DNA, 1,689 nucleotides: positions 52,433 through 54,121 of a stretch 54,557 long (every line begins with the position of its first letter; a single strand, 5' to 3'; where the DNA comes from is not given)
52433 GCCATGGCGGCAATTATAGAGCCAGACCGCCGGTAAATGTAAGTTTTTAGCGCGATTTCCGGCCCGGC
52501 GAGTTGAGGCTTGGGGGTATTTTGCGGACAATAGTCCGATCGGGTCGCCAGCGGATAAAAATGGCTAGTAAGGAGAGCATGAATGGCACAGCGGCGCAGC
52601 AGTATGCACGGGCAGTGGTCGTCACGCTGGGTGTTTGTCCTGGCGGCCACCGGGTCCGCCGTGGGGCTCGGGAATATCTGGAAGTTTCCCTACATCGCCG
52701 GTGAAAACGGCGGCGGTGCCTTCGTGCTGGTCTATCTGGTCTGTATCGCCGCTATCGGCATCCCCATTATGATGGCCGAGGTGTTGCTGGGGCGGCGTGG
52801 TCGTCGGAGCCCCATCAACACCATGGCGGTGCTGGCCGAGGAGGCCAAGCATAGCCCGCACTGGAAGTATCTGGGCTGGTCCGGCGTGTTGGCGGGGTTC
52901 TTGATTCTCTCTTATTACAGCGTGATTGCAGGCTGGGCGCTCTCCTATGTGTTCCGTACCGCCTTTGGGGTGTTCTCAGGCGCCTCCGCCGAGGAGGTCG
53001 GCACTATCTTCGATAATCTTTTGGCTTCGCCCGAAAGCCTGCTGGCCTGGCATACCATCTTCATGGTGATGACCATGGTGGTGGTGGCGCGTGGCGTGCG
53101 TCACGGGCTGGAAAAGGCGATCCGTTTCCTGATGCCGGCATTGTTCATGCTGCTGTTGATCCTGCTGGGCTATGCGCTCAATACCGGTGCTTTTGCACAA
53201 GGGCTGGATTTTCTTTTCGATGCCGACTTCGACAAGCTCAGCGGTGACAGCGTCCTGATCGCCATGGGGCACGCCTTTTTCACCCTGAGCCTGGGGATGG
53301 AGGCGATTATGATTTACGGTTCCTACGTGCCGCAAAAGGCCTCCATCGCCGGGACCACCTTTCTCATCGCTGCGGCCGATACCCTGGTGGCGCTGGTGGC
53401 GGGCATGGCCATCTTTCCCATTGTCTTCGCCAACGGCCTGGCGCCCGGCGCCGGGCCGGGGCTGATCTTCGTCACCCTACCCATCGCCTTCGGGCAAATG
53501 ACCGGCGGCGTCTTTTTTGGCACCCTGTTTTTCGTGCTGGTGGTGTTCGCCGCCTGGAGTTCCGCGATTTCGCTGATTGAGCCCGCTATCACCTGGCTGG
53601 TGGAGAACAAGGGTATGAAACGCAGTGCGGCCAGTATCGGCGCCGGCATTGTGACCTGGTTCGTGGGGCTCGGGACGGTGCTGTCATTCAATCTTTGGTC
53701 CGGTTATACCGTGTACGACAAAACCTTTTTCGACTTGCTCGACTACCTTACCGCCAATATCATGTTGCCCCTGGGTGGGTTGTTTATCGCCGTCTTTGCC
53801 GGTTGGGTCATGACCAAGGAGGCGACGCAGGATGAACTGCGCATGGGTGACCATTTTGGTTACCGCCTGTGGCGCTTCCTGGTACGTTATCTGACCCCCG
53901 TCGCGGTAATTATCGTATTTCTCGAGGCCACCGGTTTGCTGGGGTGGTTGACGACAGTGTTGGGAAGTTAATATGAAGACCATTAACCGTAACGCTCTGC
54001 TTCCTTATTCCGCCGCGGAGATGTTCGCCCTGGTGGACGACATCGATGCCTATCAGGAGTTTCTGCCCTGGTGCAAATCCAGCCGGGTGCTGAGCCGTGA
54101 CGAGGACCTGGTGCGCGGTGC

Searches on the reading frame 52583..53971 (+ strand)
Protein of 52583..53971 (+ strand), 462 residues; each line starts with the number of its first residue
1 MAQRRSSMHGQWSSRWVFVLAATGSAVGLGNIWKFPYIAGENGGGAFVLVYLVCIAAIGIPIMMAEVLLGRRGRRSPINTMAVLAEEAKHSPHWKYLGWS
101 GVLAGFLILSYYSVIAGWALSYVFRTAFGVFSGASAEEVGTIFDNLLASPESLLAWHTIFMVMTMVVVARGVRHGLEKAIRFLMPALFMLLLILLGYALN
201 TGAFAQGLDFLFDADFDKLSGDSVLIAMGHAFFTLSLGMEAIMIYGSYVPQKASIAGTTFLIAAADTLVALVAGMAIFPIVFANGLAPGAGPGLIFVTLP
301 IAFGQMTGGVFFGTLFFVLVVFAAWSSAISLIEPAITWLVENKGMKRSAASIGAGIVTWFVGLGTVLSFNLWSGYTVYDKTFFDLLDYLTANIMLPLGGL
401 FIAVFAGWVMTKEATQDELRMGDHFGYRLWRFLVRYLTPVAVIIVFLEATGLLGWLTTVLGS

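Call 39: search_protein_families(library=pfam, proteins=[window:52583-53971:+], max_evalue=0.01)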
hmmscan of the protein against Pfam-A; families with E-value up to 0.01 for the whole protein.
window:52583-53971:+ (462 aa): 1 family
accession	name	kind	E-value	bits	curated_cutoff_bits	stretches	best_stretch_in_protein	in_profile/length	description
PF00209.24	SNF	-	9.6e-48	163.6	27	2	10-125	2-111/524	Sodium:neurotransmitter symporter family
